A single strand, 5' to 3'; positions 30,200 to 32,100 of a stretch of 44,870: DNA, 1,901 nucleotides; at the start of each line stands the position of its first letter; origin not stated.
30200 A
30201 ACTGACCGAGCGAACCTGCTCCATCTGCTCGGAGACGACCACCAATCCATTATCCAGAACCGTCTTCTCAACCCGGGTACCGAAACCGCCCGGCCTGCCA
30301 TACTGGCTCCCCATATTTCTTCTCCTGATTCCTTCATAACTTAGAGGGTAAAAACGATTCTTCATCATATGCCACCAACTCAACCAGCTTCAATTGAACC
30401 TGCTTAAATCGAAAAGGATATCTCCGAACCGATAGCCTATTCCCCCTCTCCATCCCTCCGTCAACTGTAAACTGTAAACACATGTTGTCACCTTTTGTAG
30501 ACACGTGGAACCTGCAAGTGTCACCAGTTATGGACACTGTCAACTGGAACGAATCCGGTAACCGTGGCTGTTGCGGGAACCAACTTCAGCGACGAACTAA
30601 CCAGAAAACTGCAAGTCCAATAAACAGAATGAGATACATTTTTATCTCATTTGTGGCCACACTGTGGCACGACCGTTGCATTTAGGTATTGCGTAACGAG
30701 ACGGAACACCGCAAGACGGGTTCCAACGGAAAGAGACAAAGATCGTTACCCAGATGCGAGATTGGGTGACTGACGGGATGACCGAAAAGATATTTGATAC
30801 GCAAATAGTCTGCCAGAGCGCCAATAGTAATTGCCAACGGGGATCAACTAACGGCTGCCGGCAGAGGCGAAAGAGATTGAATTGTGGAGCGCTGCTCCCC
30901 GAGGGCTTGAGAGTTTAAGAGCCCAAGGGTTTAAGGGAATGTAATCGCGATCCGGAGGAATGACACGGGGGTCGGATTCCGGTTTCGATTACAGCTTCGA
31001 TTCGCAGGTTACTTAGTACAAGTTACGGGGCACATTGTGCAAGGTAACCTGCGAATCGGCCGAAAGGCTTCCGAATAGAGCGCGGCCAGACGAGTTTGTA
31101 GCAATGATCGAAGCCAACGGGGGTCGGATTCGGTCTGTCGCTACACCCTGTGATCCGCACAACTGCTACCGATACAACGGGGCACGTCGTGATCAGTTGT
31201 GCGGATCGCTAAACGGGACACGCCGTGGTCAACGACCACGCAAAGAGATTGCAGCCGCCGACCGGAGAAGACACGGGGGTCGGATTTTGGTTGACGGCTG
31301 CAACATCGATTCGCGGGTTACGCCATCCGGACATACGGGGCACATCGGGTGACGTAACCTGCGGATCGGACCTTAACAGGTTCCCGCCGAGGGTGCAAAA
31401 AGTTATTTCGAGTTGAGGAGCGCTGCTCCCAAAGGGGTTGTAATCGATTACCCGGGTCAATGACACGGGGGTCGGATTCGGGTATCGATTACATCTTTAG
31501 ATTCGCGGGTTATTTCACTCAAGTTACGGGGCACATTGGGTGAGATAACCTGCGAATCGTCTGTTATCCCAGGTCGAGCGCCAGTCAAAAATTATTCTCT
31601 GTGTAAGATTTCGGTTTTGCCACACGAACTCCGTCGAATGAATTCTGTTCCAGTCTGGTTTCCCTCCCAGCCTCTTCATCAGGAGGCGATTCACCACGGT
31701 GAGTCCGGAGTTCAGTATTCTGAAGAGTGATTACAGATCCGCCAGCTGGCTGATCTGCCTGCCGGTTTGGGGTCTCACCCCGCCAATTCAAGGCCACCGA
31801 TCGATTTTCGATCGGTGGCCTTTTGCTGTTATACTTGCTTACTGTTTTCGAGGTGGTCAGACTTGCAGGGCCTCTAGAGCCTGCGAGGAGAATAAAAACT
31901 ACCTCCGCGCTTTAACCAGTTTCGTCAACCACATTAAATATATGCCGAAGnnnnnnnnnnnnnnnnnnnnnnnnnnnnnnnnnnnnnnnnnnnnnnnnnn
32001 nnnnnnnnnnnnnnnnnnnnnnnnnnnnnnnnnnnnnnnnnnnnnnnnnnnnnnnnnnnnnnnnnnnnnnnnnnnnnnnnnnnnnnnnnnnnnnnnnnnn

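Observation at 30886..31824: Tandem array of four two-hairpin RNA modules with compensatory stem changes: candidate novel large structured ncRNA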

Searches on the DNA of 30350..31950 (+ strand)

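Call 4: search_rna_families(source=window, start=30350, end=31950, threshold=evalue, max_evalue=10, show_alignments=3)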
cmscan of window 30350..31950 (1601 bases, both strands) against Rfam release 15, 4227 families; matches with E-value up to 10: 5.
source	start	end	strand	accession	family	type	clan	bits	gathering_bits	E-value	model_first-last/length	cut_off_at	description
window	31496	31561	+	RF00963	mir-642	Gene; miRNA;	-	21.8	90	0.82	1-83/83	no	mir-642 microRNA precursor family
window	30386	30417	+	RF01072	TMV_UPD-PK3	Cis-reg;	-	16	34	0.66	1-31/31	no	Pseudoknot of upstream pseudoknot domain (UPD) of the 3'UTR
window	31143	31207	+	RF03060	uup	Cis-reg;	-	15.5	36.8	8.2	1-48/48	no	uup RNA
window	31271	31293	-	RF01880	Xist_exon1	Gene; lncRNA;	-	12.8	50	1.9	1-85/85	no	X-chromosome inactivation gene exon 1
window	31600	31674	-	RF02922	RAGATH-32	Cis-reg;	-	12.7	41.8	8.1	1-78/78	no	RAGATH-32 RNA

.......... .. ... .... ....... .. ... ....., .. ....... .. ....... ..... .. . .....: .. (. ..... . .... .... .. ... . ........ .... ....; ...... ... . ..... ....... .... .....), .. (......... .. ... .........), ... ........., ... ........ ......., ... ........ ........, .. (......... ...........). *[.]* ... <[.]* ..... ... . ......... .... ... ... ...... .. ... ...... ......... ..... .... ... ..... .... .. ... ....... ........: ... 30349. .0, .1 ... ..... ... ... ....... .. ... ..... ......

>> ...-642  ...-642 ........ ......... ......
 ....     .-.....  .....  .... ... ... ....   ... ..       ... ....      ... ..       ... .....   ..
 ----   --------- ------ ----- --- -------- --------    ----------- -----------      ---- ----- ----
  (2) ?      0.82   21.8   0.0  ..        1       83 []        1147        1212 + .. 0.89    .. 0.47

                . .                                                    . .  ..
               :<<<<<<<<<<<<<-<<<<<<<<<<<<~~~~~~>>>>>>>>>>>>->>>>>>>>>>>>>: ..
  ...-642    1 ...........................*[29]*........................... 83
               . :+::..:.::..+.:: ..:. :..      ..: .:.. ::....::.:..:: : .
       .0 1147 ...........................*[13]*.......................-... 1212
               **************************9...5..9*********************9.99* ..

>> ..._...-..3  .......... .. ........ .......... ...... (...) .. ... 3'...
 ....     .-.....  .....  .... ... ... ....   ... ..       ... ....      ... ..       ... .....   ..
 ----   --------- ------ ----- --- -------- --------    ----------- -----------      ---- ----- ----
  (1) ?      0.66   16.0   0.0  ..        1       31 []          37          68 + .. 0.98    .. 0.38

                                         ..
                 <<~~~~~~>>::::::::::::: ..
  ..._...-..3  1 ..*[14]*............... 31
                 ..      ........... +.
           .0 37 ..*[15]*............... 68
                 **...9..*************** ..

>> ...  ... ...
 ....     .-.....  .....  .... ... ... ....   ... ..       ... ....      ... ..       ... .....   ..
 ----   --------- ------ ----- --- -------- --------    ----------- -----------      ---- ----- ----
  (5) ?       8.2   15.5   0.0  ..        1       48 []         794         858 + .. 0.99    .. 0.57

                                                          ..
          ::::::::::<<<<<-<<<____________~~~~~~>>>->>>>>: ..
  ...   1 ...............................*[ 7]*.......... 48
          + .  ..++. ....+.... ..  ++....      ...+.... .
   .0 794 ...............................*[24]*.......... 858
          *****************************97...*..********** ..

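Call 19: build_rna_model(alignment_id=A2, structure=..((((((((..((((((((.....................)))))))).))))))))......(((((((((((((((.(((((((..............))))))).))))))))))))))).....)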
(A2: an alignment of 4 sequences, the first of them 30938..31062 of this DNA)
Model R1 built from alignment A2 (4 sequences, 129 columns); structure: as given.
model positions 124; base pairs 38; branch points 1; effective number of sequences 1.23; information 0.59 bits per position. Calibrated on 0.2 Mb of random sequence (short: E-values are rough).
structure used (alignment columns):
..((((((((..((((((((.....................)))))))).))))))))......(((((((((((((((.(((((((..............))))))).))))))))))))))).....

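Call 20: search_with_rna_model(model_id=R1, sources=[window, L001, L002, L003, L004, L005, L006, L007, L008, L009, L010, L011, L012, L013, L014, L015, L016, L017, L018, L019, L020, L021, L022, L023, L024, L025, L026, L027, L028, L029, L030, L031, L032, L033, L034, L035, L036, L037, L038, L039, L040, L041, L042, L043, L044, L045, L046, L047, L048, L049, L050, L051, L052, L053, L054, L055, L056, L057, L058, L059, L060, L061, L062, L063, L064, L065, L066, L067, L068, L069, L070], max_evalue=0.01, make_alignment=true)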
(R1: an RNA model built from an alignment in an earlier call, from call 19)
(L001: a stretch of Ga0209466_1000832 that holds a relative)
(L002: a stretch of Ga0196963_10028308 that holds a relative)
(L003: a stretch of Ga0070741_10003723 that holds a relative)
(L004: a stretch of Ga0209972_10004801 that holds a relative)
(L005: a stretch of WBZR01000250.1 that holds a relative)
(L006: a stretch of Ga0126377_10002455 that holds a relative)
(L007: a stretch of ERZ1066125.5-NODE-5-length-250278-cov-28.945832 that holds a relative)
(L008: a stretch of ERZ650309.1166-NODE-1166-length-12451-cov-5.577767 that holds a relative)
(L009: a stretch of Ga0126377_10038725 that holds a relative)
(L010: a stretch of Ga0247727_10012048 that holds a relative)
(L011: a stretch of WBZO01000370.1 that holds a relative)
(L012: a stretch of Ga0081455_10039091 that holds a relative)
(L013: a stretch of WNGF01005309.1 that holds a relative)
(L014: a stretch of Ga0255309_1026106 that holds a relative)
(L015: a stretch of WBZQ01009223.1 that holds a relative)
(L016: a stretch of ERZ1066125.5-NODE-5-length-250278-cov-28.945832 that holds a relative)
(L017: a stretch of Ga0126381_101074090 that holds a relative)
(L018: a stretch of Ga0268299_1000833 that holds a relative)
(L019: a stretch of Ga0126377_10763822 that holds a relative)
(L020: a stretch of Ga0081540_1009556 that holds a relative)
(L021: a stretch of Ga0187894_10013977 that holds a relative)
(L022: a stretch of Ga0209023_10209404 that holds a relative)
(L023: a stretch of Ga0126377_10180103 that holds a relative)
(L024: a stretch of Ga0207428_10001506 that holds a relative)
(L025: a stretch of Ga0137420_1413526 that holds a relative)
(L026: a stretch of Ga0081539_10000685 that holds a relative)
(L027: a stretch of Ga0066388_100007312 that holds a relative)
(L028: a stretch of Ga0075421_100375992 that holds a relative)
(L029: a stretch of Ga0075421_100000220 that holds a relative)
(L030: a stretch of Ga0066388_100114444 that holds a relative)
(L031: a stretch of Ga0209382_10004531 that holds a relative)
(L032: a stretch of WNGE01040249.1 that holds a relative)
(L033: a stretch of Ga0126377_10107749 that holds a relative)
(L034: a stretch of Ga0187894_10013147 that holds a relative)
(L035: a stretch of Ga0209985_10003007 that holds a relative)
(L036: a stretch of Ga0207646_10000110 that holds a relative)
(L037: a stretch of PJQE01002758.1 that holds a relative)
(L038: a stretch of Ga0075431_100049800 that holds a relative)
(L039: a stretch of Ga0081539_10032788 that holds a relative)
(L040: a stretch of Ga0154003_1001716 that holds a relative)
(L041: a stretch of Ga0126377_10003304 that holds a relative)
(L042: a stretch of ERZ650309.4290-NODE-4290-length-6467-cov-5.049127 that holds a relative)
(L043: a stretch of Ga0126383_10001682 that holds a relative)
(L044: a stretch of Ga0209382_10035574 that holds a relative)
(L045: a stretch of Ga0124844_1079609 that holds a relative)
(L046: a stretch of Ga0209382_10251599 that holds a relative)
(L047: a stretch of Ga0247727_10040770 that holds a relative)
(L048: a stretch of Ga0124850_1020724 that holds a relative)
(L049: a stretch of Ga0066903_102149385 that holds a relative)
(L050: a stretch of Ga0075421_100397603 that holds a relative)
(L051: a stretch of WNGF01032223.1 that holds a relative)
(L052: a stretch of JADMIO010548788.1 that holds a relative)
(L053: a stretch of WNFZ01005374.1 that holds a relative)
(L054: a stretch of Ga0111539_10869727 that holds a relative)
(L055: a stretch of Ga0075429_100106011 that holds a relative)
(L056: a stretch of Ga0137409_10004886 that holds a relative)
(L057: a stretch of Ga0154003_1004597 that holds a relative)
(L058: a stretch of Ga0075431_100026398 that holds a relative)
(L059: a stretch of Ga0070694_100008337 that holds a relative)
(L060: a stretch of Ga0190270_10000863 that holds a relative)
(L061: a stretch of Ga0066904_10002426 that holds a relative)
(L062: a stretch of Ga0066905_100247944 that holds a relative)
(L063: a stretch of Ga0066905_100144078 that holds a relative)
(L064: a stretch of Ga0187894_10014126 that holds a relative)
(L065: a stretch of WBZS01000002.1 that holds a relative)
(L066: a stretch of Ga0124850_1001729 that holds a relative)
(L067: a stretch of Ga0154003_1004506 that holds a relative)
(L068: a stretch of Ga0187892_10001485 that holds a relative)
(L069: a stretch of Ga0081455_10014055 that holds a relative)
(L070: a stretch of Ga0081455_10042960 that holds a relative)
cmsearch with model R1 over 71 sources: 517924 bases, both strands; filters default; matches with E-value up to 0.01: 241.
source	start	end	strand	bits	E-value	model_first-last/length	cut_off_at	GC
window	31437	31563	+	127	1.4e-32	1-124/124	no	0.49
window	30938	31062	+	126.5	1.9e-32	1-124/124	no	0.52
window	31248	31372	+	125.6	3.5e-32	1-124/124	no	0.62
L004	9394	9518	+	117.1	7.7e-30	1-124/124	no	0.53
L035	9512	9636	+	117.1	7.7e-30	1-124/124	no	0.53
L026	14349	14473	-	115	3e-29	1-124/124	no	0.55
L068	4984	5108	+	114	5.9e-29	1-124/124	no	0.54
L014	400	525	-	113.2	9.8e-29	1-124/124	no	0.51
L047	3864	3988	+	111.9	2.2e-28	1-124/124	no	0.58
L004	9532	9658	+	109.2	1.2e-27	1-124/124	no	0.5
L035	9650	9776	+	109.2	1.2e-27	1-124/124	no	0.5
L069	4727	4851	-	109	1.4e-27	1-124/124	no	0.52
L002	1464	1588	+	106.5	6.8e-27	1-124/124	no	0.53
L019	532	655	-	106.4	7.5e-27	1-124/124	no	0.49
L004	9053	9177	+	105.4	1.4e-26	1-124/124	no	0.52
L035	9139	9263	+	105.4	1.4e-26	1-124/124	no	0.52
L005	8615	8738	+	105.1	1.7e-26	1-124/124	no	0.49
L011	5641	5764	-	105.1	1.7e-26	1-124/124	no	0.49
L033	2303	2427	-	104.9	1.9e-26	1-124/124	no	0.52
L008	4987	5109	-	104.7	2.2e-26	1-124/124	no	0.6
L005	8447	8574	+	104.4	2.7e-26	1-124/124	no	0.59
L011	5805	5932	-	104.4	2.7e-26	1-124/124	no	0.59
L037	1281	1406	+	103.8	3.9e-26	1-124/124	no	0.55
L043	3431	3554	+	103.7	4.2e-26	1-124/124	no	0.54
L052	9891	10015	+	103.6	4.3e-26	1-124/124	no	0.54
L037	673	797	+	103.6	4.3e-26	1-124/124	no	0.53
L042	67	189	-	103.4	4.9e-26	1-124/124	no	0.58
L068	4819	4946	+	102.5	8.8e-26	1-124/124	no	0.57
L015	5326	5449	-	102.4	9.5e-26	1-124/124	no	0.52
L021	6204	6327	-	102.3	1e-25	1-124/124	no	0.48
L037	886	1010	+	101.5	1.7e-25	1-124/124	no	0.6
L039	2931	3055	+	100.2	3.9e-25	1-124/124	no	0.55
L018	5980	6102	-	100.1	4.1e-25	1-124/124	no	0.53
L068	4623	4748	+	100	4.3e-25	1-124/124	no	0.56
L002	1801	1927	+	100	4.4e-25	1-124/124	no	0.55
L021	6001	6127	-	99.8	4.9e-25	1-124/124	no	0.54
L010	5433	5558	-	99.8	5.1e-25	1-124/124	no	0.59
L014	733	856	-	99.6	5.8e-25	1-124/124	no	0.57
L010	5063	5189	-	98.8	9.5e-25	1-124/124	no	0.56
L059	2267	2391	-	98.7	1e-24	1-124/124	no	0.53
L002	1649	1772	+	98.4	1.2e-24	1-124/124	no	0.55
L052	9688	9815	+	98.2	1.4e-24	1-124/124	no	0.55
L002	1277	1407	+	97.2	2.6e-24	1-124/124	no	0.5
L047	3504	3629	+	96.7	3.6e-24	1-124/124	no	0.58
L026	14112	14237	-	96.4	4.3e-24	1-124/124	no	0.53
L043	3100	3223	+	96.4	4.4e-24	1-124/124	no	0.52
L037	1047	1172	+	96.2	5e-24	1-124/124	no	0.58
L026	14522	14646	-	96.1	5.2e-24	1-124/124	no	0.54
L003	10142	10269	+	96.1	5.2e-24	1-124/124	no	0.56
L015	5130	5255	-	96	5.7e-24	1-124/124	no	0.59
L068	5204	5330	+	95.9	6e-24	1-124/124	no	0.56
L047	3700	3827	+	95.4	8e-24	1-124/124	no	0.59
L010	4849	4974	-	95.4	8.4e-24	1-124/124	no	0.56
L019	892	1016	-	95.4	8.4e-24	1-124/124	no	0.47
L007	61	183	-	95.1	1e-23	1-124/124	no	0.54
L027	7657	7780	+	94.8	1.2e-23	1-124/124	no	0.56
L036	6209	6334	+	94.8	1.2e-23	1-124/124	no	0.47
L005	8245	8367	+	94.7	1.3e-23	1-124/124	no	0.55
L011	6012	6134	-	94.7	1.3e-23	1-124/124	no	0.55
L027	7822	7949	+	94.4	1.6e-23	1-124/124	no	0.59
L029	936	1060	+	94.3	1.7e-23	1-124/124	no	0.66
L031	9191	9315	+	94.3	1.7e-23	1-124/124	no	0.66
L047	4068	4194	+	94.2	1.7e-23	1-124/124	no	0.56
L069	5049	5175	-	94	2e-23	1-124/124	no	0.46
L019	325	450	-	93.6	2.6e-23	1-124/124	no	0.51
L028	1007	1132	+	93.5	2.8e-23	1-124/124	no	0.63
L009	3869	3992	+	93.5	2.9e-23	1-124/124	no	0.59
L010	5227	5354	-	92.6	4.8e-23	1-124/124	no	0.55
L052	10242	10367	+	92.3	6.2e-23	1-124/124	no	0.56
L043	3265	3392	+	92.2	6.6e-23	1-124/124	no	0.6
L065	7133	7259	+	91.8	8.1e-23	1-124/124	no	0.5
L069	4901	5024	-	91.7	9e-23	1-124/124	no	0.52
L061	146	269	-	91.5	9.8e-23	1-124/124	no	0.54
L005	8837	8962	+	90.9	1.5e-22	1-124/124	no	0.54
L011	5417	5542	-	90.9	1.5e-22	1-124/124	no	0.54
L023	1289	1414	+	90.1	2.4e-22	1-124/124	no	0.63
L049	935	1060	+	89.2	4.4e-22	1-124/124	no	0.63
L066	617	742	+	89.2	4.4e-22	1-124/124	no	0.63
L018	5814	5939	-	89.1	4.6e-22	1-124/124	no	0.57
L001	3313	3438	+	88.7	5.9e-22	1-124/124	no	0.64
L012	896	1021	-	88.7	5.9e-22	1-124/124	no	0.64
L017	314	439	-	88.7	5.9e-22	1-124/124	no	0.64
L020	1176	1301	-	88.7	5.9e-22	1-124/124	no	0.64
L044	5353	5478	-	88.7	5.9e-22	1-124/124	no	0.64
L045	870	995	+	88.7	5.9e-22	1-124/124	no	0.64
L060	5607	5732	+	88.6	6.2e-22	1-124/124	no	0.64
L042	270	391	-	88.6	6.5e-22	1-124/124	no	0.59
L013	6438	6563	+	88.5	7e-22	1-124/124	no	0.63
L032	1523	1648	-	88.5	7e-22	1-124/124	no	0.63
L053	3023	3148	-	88.5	7e-22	1-124/124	no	0.63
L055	275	400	+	88.4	7.1e-22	1-124/124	no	0.64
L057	427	552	-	88.4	7.1e-22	1-124/124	no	0.64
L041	11232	11357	-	88.3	7.7e-22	1-124/124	no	0.64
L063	34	159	+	88.3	7.7e-22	1-124/124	no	0.64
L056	6081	6206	-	88.2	8.4e-22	1-124/124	no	0.64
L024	6083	6208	-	87.5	1.3e-21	1-124/124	no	0.63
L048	1825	1950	-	86.3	2.8e-21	1-124/124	no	0.64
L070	1094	1219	+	86.2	2.9e-21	1-124/124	no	0.64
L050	1529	1653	+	85.5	4.7e-21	1-124/124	no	0.64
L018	6180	6309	-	84.7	7.8e-21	1-124/124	no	0.56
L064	1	103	+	84.7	7.9e-21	21-124/124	5'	0.58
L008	4823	4946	-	84.5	8.6e-21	1-124/124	no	0.52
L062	1156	1281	+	84.1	1.2e-20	1-124/124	no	0.63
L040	1186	1311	+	83.9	1.3e-20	1-124/124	no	0.64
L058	5564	5689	-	83.7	1.4e-20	1-124/124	no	0.63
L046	778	903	-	83.7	1.4e-20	1-124/124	no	0.65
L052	10081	10204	+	82.2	3.8e-20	1-124/124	no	0.54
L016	11998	12128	-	79.6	2e-19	1-124/124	no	0.55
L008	4643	4771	-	79.1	2.7e-19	1-124/124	no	0.54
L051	418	543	-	79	2.9e-19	1-124/124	no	0.63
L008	4456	4585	-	78.8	3.3e-19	1-124/124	no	0.54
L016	11815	11944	-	78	5.6e-19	1-124/124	no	0.54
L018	5452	5579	-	77.9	6.1e-19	1-124/124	no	0.56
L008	5192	5321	-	76.3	1.6e-18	1-124/124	no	0.57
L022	1117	1243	-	76.1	1.8e-18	1-124/124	no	0.55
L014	199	325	-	75.2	3.3e-18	1-124/124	no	0.59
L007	263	391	-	75.1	3.6e-18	1-124/124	no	0.54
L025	428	554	-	73.4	1.1e-17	1-124/124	no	0.54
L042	471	600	-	72.2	2.2e-17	1-124/124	no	0.56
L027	7988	8081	+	68.9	1.9e-16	1-94/124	3'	0.53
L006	1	113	-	68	3.4e-16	1-111/124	3'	0.66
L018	5634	5764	-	67.4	4.9e-16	1-124/124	no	0.6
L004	9210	9327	+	66.2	1e-15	1-124/124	no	0.59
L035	9296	9413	+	66.2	1e-15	1-124/124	no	0.59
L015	5485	5581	-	64.4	3.2e-15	29-124/124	5'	0.64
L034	1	102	-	63.6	5.5e-15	1-100/124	3'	0.53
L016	12178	12284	-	62.5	1.1e-14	20-124/124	5'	0.59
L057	241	323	-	58.6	1.3e-13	1-124/124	no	0.51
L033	2458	2553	-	58.2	1.7e-13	30-124/124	5'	0.52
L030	1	104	-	57.6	2.6e-13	1-102/124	3'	0.67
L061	1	104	-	57.3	3e-13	1-100/124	3'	0.61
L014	562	680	-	57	3.7e-13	1-124/124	no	0.61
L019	710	837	-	56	7.1e-13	1-124/124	no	0.51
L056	5882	5985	-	55.5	9.7e-13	1-124/124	no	0.51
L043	3599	3677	+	55.2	1.2e-12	1-124/124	no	0.56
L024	5896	5981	-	53.4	3.6e-12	1-124/124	no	0.57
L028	1234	1319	+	53.4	3.6e-12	1-124/124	no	0.57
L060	5834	5919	+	53.4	3.6e-12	1-124/124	no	0.57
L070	1318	1403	+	52.3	7.3e-12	1-124/124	no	0.52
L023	1515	1600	+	51.1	1.6e-11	1-124/124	no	0.52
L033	2196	2285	-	50.9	1.9e-11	1-124/124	no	0.42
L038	1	99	-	50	3.2e-11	1-97/124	3'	0.66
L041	11045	11130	-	49.1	5.7e-11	1-124/124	no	0.52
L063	261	346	+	49.1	5.7e-11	1-124/124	no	0.52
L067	1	100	-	48.5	8.2e-11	1-98/124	3'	0.64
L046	591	665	-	48.5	8.6e-11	1-124/124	no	0.61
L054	952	1049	+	47.2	1.9e-10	1-96/124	3'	0.64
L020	989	1074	-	47.1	2e-10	1-124/124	no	0.51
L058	5379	5464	-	46.6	2.9e-10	1-124/124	no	0.51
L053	2836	2921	-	46.6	2.9e-10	1-124/124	no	0.51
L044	5168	5253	-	46.3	3.4e-10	1-124/124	no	0.52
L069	4622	4714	-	46.2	3.6e-10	1-124/124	no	0.43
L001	3546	3625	+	46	4e-10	1-124/124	no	0.55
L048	1638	1723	-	45.8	4.8e-10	1-124/124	no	0.53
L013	6665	6750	+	45.3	6.4e-10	1-124/124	no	0.52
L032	1336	1421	-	45.3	6.4e-10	1-124/124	no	0.52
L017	127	212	-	45.3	6.6e-10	1-124/124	no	0.52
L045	1094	1179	+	45.3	6.6e-10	1-124/124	no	0.52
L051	231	313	-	44.6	1e-09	1-124/124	no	0.54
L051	352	414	-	44.6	1e-09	56-119/124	no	0.57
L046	713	775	-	44.5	1.1e-09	56-119/124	no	0.56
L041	11166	11228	-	44.5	1.1e-09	56-119/124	no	0.57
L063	163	225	+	44.5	1.1e-09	56-119/124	no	0.57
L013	6567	6629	+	44.3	1.3e-09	56-119/124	no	0.56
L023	1418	1480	+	44.3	1.3e-09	56-119/124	no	0.56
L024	6017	6079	-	44.3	1.3e-09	56-119/124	no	0.56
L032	1457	1519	-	44.3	1.3e-09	56-119/124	no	0.56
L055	404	466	+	44.3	1.3e-09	56-119/124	no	0.56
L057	361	423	-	44.3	1.3e-09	56-119/124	no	0.56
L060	5736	5798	+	44.3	1.3e-09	56-119/124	no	0.56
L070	1222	1284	+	44.3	1.3e-09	56-119/124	no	0.56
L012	710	794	-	43.7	1.8e-09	1-124/124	no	0.53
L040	1416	1498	+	43.4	2.2e-09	1-124/124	no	0.53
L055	503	585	+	41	9.9e-09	1-124/124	no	0.55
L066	847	929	+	38.2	6.2e-08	1-124/124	no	0.53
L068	4876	4976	-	34.9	5.1e-07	1-124/124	no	0.62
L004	9109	9189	-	32.6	2.1e-06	1-124/124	no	0.49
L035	9195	9275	-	32.6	2.1e-06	1-124/124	no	0.49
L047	3757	3859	-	32.2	2.8e-06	1-124/124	no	0.66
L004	9590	9667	-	32.1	3e-06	1-124/124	no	0.5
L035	9708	9785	-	32.1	3e-06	1-124/124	no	0.5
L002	1337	1429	-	32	3.1e-06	1-124/124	no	0.51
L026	14069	14180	+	31.3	5.1e-06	1-124/124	no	0.53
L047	3920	3997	-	30.1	1.1e-05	1-124/124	no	0.58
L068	5040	5129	-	29.4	1.7e-05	1-124/124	no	0.54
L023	1345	1488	-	29.3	1.8e-05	1-124/124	no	0.59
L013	6494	6637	-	29.2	1.9e-05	1-124/124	no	0.59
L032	1449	1592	+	29.2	1.9e-05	1-124/124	no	0.59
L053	2949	3092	+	29.2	1.9e-05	1-124/124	no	0.59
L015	5115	5198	+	28.6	2.8e-05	1-124/124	no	0.63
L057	353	496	+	28.5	2.9e-05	1-124/124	no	0.59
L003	10200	10327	-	28.4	3.2e-05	1-124/124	no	0.58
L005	8504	8584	-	28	4e-05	1-124/124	no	0.54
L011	5795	5875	+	28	4e-05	1-124/124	no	0.54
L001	3369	3512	-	27.7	5e-05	1-124/124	no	0.59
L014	374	469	+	27.3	6.3e-05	1-124/124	no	0.47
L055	332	474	-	27.3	6.6e-05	1-124/124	no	0.59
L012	822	965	+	26.8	8.9e-05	1-124/124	no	0.59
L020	1102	1245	+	26.8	8.9e-05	1-124/124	no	0.59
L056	5943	6069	+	26.8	9e-05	1-124/124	no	0.49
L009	4027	4085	+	26.6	9.9e-05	1-57/124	3'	0.59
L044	5279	5421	+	26.4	0.00011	1-124/124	no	0.59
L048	1751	1894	+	26.3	0.00012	1-124/124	no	0.59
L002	1864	1923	-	26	0.00014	60-119/124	no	0.58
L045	927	1069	-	25.5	0.0002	1-124/124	no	0.59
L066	674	816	-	25.5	0.0002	1-124/124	no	0.59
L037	1102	1186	-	24.4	0.0004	1-124/124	no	0.56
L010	5188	5297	+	24.3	0.00044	1-124/124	no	0.57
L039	2987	3065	-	24.2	0.00045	1-124/124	no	0.61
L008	4992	5050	+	24.1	0.00048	61-119/124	no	0.64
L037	1338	1433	-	23.8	0.00059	1-124/124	no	0.62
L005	8670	8750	-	23.6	0.00069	1-124/124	no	0.48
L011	5629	5709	+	23.6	0.00069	1-124/124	no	0.48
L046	709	847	+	23.5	0.00071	1-124/124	no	0.6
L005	8299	8393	-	23.2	0.00086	1-124/124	no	0.65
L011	5986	6080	+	23.2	0.00086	1-124/124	no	0.65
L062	1212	1355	-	23.2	0.00088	1-124/124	no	0.58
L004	9449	9540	-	23.1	0.00094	1-124/124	no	0.49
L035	9567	9658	-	23.1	0.00094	1-124/124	no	0.49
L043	3155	3278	-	22.7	0.0012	1-124/124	no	0.57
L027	7879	7960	-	22.4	0.0015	1-124/124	no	0.54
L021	6190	6272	+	22.1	0.0018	1-124/124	no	0.51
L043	3486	3573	-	21.8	0.0021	1-124/124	no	0.5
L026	14334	14417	+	21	0.0036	1-124/124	no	0.57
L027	7717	7775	-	20.9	0.0037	61-119/124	no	0.61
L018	5951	6048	+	20.9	0.0038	1-124/124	no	0.53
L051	291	415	+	20.7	0.0043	1-124/124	no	0.49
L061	151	209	+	20.6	0.0045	61-119/124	no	0.61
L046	574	659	+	20.6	0.0046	1-124/124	no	0.62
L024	5861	5964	+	20.5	0.0048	1-124/124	no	0.56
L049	991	1075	-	20.5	0.0051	41-124/124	5'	0.62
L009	3924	4003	-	20.4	0.0051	1-124/124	no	0.64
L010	5438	5496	+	20.2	0.006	61-119/124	no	0.64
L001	3557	3650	-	20.2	0.006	1-124/124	no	0.55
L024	6085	6147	+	20.1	0.0063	58-119/124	no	0.62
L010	5014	5133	+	19.7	0.0081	1-124/124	no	0.56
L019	519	600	+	19.4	0.0099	1-124/124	no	0.5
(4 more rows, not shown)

Alignment A3: 150 matches aligned to the model, 178 columns, each read 5' to 3' on its own strand. Consensus structure (alignment columns), stored with it:
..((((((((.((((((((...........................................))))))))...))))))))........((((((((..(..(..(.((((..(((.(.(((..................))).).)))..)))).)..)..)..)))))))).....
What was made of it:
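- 30941..31059 (+): Module A: hairpin 1 (P1, P1b, loop with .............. at 30965-30978), a 5-6 nt linker, and hairpin 2 (22-bp P2, loop with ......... at 31025-31033). CM hit of 126.5 bits (call 20).
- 31098..31208 (+): Module B, the most divergent stems (loops at 31117-31130 and 31177-31185). CM hit of 82.7 bits (call 20).
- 31251..31369 (+): Module C (loops at 31273-31286 and 31335-31343); its P1b has three G.U pairs. CM hit of 125.6 bits (call 20).
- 31440..31560 (+): Module D (loops at 31465-31478 and 31526-31534). CM hit of 127 bits (call 20).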
